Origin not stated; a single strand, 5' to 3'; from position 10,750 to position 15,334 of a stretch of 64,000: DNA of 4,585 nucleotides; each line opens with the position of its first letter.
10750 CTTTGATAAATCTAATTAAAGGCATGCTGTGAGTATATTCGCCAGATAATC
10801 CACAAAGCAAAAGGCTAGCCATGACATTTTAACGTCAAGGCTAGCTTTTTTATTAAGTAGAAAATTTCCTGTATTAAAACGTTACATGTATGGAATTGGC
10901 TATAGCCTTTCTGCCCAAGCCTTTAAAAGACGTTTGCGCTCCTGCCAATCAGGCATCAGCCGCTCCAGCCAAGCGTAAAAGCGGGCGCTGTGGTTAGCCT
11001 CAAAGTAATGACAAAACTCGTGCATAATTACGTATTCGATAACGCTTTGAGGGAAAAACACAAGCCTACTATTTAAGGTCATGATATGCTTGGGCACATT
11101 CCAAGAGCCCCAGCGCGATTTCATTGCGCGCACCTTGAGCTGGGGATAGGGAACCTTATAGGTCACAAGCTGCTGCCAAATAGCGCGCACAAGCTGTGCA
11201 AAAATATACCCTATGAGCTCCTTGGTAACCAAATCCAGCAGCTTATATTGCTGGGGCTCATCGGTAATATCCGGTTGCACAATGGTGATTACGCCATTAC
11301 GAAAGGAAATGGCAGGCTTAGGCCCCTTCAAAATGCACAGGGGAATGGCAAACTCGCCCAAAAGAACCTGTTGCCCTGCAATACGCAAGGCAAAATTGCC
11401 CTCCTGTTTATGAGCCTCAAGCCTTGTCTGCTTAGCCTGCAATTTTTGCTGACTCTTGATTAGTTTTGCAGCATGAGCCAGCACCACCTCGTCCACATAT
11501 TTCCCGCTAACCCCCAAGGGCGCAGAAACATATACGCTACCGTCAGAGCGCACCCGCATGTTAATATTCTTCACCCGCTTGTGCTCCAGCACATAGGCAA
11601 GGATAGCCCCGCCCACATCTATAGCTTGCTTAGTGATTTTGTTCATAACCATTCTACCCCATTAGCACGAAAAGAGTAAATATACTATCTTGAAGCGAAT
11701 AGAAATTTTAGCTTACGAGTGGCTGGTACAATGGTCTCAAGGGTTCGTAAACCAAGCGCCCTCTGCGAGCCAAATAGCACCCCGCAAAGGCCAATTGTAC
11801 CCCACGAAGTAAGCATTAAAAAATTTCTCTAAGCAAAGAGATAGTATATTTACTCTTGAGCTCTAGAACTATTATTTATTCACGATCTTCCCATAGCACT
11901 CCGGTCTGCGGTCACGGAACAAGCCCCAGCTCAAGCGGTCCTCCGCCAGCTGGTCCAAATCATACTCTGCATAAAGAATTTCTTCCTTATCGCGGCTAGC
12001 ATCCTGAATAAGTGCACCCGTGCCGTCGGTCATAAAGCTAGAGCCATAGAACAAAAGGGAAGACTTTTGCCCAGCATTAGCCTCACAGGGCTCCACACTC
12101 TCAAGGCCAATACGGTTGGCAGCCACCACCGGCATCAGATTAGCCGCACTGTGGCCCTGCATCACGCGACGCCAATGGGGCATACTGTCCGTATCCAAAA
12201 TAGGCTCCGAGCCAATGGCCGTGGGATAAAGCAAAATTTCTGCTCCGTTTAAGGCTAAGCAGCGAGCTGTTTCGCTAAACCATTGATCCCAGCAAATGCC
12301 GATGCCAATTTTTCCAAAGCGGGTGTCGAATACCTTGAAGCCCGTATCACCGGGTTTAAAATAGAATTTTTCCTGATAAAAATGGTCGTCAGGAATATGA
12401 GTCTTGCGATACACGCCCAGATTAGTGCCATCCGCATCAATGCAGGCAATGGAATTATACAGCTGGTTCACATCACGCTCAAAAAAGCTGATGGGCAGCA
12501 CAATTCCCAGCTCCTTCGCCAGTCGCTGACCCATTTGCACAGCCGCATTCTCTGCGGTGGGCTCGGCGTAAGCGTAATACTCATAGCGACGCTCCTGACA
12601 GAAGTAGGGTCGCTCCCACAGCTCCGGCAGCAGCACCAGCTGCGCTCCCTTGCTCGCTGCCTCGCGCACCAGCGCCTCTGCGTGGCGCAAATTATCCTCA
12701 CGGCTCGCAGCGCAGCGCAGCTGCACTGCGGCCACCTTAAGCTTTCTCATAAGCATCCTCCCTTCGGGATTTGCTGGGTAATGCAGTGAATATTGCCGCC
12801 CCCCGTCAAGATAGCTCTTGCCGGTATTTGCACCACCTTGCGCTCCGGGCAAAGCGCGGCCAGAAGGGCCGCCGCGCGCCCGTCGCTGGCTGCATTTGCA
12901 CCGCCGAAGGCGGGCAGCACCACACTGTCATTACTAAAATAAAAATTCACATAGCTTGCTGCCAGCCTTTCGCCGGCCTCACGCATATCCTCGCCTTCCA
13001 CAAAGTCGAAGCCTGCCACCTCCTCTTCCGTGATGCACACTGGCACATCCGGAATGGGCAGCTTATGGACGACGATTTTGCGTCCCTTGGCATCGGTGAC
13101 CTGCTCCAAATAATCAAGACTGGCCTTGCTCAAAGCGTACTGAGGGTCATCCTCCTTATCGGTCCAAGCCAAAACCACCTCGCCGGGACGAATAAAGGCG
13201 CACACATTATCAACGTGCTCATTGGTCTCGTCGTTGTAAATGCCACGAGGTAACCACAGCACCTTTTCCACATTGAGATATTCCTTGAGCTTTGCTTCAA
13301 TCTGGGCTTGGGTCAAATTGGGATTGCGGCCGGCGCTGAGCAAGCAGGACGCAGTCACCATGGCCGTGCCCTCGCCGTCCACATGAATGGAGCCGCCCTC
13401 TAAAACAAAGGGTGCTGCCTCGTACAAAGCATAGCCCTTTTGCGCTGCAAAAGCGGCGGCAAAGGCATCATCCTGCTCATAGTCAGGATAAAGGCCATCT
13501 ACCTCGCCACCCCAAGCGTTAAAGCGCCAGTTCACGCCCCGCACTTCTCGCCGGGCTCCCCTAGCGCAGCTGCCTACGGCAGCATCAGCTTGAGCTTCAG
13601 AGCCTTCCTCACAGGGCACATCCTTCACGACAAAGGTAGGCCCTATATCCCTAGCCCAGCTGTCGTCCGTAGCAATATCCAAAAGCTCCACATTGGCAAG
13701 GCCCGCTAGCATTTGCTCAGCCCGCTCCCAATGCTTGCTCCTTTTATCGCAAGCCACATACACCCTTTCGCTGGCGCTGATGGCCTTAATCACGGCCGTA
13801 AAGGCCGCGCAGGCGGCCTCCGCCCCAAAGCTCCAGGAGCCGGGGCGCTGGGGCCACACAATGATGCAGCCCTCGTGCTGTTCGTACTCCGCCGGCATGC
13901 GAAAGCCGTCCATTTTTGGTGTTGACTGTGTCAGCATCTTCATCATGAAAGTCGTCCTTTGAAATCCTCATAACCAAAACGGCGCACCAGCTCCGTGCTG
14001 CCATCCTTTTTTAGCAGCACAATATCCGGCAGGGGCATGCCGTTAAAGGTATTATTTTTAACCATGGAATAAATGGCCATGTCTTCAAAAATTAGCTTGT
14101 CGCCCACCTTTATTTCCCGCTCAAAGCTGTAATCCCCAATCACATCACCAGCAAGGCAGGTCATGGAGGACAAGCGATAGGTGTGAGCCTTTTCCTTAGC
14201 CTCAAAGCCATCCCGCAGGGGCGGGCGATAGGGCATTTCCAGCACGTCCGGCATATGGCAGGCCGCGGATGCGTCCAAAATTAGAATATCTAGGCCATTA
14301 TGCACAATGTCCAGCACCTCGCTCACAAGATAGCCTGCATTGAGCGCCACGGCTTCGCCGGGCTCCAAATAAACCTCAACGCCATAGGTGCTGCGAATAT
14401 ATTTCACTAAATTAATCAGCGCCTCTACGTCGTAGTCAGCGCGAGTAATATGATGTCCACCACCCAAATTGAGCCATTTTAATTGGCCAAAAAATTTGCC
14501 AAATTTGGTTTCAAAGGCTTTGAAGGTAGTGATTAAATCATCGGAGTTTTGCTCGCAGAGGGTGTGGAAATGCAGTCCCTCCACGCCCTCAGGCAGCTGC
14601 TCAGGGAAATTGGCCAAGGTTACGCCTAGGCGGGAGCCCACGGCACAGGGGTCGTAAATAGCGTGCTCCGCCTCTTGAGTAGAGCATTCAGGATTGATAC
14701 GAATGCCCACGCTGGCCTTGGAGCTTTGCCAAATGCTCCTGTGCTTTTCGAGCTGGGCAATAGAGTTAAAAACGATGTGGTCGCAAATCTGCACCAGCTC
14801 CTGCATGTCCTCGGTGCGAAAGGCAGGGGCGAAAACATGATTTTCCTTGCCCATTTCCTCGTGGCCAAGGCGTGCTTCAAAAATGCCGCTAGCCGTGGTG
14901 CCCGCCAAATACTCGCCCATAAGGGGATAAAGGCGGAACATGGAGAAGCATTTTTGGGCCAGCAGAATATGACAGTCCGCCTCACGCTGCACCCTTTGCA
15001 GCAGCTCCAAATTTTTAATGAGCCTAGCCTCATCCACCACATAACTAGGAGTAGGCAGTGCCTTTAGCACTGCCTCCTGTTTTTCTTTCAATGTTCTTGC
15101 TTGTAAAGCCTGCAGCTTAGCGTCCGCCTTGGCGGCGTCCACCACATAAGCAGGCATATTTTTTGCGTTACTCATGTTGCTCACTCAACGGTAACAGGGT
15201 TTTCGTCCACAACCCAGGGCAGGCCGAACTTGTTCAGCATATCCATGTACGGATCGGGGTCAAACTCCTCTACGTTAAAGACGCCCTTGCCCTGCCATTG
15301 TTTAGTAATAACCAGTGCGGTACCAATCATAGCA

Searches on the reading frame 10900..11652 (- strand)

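Call 55: search_protein_families(library=pfam, proteins=[window:10900-11652:-])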
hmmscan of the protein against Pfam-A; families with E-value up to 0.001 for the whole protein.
window:10900-11652:- (250 aa): 2 families
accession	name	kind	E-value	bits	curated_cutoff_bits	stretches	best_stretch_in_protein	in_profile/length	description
PF01863.23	YgjP-like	-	9.5e-43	147.1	26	1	28-244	1-205/207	YgjP-like, metallopeptidase domain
PF08325.16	WLM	-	0.00029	21.4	26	1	199-235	77-113/190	WLM domain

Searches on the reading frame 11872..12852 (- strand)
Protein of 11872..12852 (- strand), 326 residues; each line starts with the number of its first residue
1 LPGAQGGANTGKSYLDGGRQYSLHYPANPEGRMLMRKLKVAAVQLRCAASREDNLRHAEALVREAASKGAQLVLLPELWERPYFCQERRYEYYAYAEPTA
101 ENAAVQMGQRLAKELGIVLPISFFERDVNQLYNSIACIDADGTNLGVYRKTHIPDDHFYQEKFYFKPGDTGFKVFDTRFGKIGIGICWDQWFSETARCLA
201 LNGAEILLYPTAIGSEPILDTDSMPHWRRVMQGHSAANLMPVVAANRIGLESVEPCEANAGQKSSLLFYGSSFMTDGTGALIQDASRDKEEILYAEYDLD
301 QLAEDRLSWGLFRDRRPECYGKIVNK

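Call 55: search_protein_families(library=pfam, proteins=[window:11872-12852:-])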
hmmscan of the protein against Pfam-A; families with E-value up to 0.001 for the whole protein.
window:11872-12852:- (326 aa): 1 family
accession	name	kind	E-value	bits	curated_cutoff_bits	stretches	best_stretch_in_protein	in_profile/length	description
PF00795.27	CN_hydrolase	-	3.8e-58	197.3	23.2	1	39-305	1-254/256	Carbon-nitrogen hydrolase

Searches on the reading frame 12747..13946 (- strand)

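Call 55: search_protein_families(library=pfam, proteins=[window:12747-13946:-])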
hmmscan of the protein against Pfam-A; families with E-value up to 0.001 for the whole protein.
window:12747-13946:- (399 aa): 1 family
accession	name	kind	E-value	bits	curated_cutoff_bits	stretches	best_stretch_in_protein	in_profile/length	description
PF04371.20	PAD_porph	-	5.4e-115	384.5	25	1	16-394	1-321/321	Porphyromonas-type peptidyl-arginine deiminase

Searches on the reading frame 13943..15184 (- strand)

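Call 4: search_protein_families(library=pfam, proteins=[window:13943-15184:-])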
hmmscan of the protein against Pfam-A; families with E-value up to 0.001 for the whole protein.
window:13943-15184:- (413 aa): 1 family
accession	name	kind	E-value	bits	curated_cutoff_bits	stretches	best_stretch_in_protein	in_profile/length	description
PF00278.28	Orn_DAP_Arg_deC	-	3.2e-13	50.2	23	1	51-369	5-94/95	Pyridoxal-dependent decarboxylase, C-terminal sheet domain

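Call 54: search_protein_families(library=ncbifam, proteins=[window:13943-15184:-])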
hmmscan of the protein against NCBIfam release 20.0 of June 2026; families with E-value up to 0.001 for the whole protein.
window:13943-15184:- (413 aa): 5 families
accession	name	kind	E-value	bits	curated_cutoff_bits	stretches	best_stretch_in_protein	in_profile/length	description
TIGR01047.1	nspC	equivalog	2.3e-143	477.3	409.05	1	43-411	1-379/380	carboxynorspermidine decarboxylase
TIGR01048.1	lysA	equivalog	1.1e-17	63.6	297.9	1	37-402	17-405/417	diaminopimelate decarboxylase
NF006515.0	PRK08961.1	equivalog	4.7e-09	34.8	802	1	110-391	569-859/861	bifunctional aspartate kinase/diaminopimelate decarboxylase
NF052544.1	OrLyDeCDokD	equivalog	4.8e-09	35.3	700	1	351-407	397-454/461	ornithine/lysine decarboxylase DokD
NF041039.1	FslC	exception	6.8e-06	25.1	500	1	282-401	296-413/418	rhizoferrin biosystnesis N-citrylornithine decarboxylase FslC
